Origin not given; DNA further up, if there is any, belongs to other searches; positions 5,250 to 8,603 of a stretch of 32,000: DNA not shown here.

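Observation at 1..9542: Uncharacterised type IV pilus-like surface-filament locus (ATPase, platform, one true prepilin, nine further secreted or anchored proteins)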

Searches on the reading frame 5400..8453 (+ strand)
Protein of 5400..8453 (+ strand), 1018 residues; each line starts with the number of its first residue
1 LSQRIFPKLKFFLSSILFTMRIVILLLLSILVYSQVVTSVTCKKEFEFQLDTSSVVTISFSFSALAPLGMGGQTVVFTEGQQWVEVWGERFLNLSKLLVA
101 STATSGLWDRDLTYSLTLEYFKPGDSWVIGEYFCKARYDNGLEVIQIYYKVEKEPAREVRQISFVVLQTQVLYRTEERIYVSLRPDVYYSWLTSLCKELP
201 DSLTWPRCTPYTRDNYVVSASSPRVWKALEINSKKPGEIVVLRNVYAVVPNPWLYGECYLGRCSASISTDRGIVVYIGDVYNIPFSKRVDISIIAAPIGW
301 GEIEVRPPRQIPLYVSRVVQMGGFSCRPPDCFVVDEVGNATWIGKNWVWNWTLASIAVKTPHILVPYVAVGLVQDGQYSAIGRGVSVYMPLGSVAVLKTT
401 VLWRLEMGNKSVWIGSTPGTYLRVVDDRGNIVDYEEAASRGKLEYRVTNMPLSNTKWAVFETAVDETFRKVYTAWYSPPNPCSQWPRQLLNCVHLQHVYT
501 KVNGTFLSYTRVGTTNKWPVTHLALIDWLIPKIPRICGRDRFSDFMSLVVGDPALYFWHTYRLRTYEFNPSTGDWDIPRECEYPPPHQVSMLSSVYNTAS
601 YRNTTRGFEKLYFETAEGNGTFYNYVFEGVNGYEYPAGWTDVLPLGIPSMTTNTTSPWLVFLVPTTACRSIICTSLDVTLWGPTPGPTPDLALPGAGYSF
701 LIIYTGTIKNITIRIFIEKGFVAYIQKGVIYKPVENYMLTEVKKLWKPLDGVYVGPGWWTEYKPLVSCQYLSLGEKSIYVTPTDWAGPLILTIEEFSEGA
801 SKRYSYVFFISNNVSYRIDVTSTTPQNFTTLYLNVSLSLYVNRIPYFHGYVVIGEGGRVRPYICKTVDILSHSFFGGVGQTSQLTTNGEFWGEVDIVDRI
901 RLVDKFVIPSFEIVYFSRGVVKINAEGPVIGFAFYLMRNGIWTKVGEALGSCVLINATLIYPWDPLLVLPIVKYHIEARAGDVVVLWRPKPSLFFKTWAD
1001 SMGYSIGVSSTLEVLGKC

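Call 4: search_protein_families(library=pfam, max_evalue=1, proteins=[window:5400-8453:+])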
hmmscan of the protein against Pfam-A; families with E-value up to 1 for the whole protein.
window:5400-8453:+ (1018 aa): 0 families

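Call 5: search_protein_families(library=ncbifam, max_evalue=1, proteins=[window:5400-8453:+])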
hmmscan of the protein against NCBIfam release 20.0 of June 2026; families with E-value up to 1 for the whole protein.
window:5400-8453:+ (1018 aa): 0 families

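Call 32: find_homologous_proteins(query=window:5457-8453:+, max_evalue=0.001)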
Query window:5457-8453:+ (999 aa): 35 proteins with E <= 0.001 among 8000 candidates.
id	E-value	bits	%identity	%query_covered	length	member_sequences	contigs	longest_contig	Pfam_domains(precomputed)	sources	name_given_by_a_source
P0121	0.0e+0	2340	100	100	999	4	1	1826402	-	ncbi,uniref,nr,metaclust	ncbi:conserved hypothetical protein [Pyrobaculum islandicum DSM 4184]|uniref:Uncharacterized protein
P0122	0.0e+0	1325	56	99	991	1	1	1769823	-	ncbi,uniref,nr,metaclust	ncbi:hypothetical protein [Pyrobaculum neutrophilum]|uniref:Uncharacterized protein n=1 Tax=Pyrobacu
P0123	0.0e+0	1054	49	98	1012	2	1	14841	-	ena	-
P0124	0.0e+0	1051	48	98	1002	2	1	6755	-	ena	-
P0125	2.2e-295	1001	46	100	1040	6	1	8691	-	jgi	-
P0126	3.7e-288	977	46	97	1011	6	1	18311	-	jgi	jgi:hypothetical protein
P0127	1.0e-284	965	45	100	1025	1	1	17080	-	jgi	jgi:hypothetical protein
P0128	3.8e-283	960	45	100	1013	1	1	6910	-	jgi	jgi:hypothetical protein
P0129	2.7e-281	954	45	100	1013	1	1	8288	-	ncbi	-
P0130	4.9e-281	953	45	100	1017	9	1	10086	-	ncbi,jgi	ncbi:MAG: hypothetical protein ACO2PN_09870 [Pyrobaculum sp.]|jgi:hypothetical protein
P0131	5.1e-281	953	45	99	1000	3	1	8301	-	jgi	jgi:hypothetical protein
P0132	5.2e-281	953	45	100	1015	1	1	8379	-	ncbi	-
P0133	1.1e-280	952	45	100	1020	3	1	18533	-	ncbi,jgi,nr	ncbi:MAG: hypothetical protein GU356_05940 [Pyrobaculum sp.]|jgi:hypothetical protein|nr:hypothetica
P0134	2.0e-280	951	45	100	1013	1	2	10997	-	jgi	-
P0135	2.1e-280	951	45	100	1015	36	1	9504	-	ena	-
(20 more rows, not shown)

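Call 45: predict_structure(alignment_id=A2)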
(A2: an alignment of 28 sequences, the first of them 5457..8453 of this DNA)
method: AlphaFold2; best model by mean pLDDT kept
length: 999 residues; sequences in the alignment: 28
mean_pLDDT: 74.3   pTM: 0.45
mean pLDDT of the five models: 74.3, 70.1, 69.6, 68.9, 66.9
residues with pLDDT >= 90: 337; 70-90: 341; 50-70: 130; < 50: 191
segments of 3 or more residues with pLDDT < 50: 321-324, 326-330, 401-406, 430-433, 475-565, 567-636, 852-858
pLDDT, mean of each block of 10 residues (from residue 1): 59 65 91 93 94 80 79 89 94 96 93 90 87 93 96 95 90 85 88 92 94 95 91 92 86 87 92 94 86 66 59 55 42 60 82 74 91 92 80 71 48 66 73 63 92 74 61 46 27 24 25 36 34 35 42 38 44 30 33 35 30 28 26 51 85 78 79 87 86 91 85 90 90 93 90 91 77 80 75 87 88 88 84 83 85 45 87 87 92 84 91 87 86 89 84 92 90 80 64 83
secondary structure, 60 per line:
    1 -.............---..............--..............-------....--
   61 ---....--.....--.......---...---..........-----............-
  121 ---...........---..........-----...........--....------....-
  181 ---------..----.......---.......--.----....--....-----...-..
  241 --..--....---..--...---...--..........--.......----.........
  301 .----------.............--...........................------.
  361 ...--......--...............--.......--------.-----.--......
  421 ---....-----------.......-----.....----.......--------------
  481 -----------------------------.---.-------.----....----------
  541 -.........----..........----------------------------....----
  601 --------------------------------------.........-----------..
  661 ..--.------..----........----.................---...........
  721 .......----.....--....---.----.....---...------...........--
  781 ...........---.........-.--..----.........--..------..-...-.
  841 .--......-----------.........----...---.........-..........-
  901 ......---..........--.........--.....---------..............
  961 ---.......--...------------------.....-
elements in order (helices of 4 or more, strands of 3 or more residues): H2-14 E18-31 E34-47 E55-58 E64-67 E70-74 E77-83 E87-89 E93-102 E108-119 E124-134 E138-147 E153-163 H166-169 E176-179 E196-202 E206-212 E220-223 E226-229 E235-237 E247-250 E264-266 E269-278 E281-287 E292-301 E312-324 E327-353 E360-363 E366-371 E374-388 E391-397 H415-420 E424-427 E439-445 E451-455 E460-466 H527-530 E542-550 E555-564 H593-596 E639-647 E659-662 E678-685 E690-706 E710-727 E732-736 E739-742 E751-755 E759-761 E768-778 E781-791 E795-803 E814-822 E844-849 E861-869 E874-876 E880-888 E890-896 E901-906 E910-919 E922-930 E933-937 E947-960 E964-970 E973-975 E994-998

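Call 49: fold_search(model_id=the predicted structure, library=pdb)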
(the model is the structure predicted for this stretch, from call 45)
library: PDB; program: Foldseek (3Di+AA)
matches with E <= 10: 731; with E <= 0.001: 1
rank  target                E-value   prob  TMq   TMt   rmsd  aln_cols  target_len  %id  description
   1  9flp_A                6.4e-04  0.13  0.06  0.07  100.1      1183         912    8  CryoEM structure of the neck (1403-2314) in the grappling hook protein A (GhpA) in the bacterium Aureispira sp. CCB-QB (released 2024-10-16)
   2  8k53_A                1.2e-02  0.08  0.07  0.08  48.6      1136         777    9  Structure of the Dimeric Human CNTN2 Ig 1-6-FNIII 1-2 Domain in an Asymmetric State (released 2023-12-06)
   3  9qk2_G                1.9e-02  0.72  0.08  0.08  28.8       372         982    7  Structure of the Complement classical and lectin pathway C3 convertase in complex with substrate C3 (released 2025-12-24)
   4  6fg9_A                2.1e-02  0.06  0.06  0.07  41.9      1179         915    9  Mouse SORCS2 ectodomain (sortilin related VPS10 domain containing receptor 2) (released 2018-08-01)
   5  6vjb                  3.1e-02  0.03  0.05  0.04  34.8      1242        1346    7  Crystal structure of a catalytically inactive CXC Chemokine-degrading protease SpyCEP from Streptococcus pyogenes (released 2020-04-15)
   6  4myw_B                3.5e-02  0.28  0.08  0.19  20.6       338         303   11  Structure of HSV-2 gD bound to nectin-1 (released 2014-10-01)
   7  3gdb                  3.5e-02  0.21  0.06  0.09  20.9       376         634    9  Crystal structure of Spr0440 glycoside hydrolase domain, Endo-D from Streptococcus pneumoniae R6 (released 2009-03-17)
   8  8gul_A                3.7e-02  0.28  0.07  0.14  24.0       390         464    8  Chitin-active AA10 LPMO (GbpA) complexed with Cu(II) from Vibrio campbellii (released 2023-06-21)
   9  8cka_A                3.8e-02  0.15  0.07  0.10  22.9       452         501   10  Deinococcus radidurans HPI S-layer (released 2023-04-19)
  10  9kuv_A                4.0e-02  0.20  0.07  0.10  22.6       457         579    6  Mechanistic insights into the versatile stoichiometry and biased signaling of the apelin receptor-arrestin complex (released 2025-09-17)
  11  6fg9_B                5.2e-02  0.04  0.06  0.06  39.4      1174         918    9  Mouse SORCS2 ectodomain (sortilin related VPS10 domain containing receptor 2) (released 2018-08-01)
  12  9flw_A                5.7e-02  0.10  0.07  0.11  43.1       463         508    9  CryoEM structure of the fragment-6 (3571-4078) in the grappling hook protein A (GhpA) in the bacterium Aureispira sp.  (released 2024-10-16)
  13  2w91                  6.0e-02  0.28  0.07  0.10  19.9       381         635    9  Structure of a Streptococcus pneumoniae family 85 glycoside hydrolase, Endo-D. (released 2009-01-27)
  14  5dza                  6.6e-02  0.54  0.09  0.23  18.9       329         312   11  Streptococcus agalactiae AgI/II polypeptide BspA C terminal domain (WT) (released 2016-06-22)
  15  3fha_C                6.9e-02  0.35  0.06  0.10  20.4       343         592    9  Structure of endo-beta-N-acetylglucosaminidase A (released 2009-04-28)
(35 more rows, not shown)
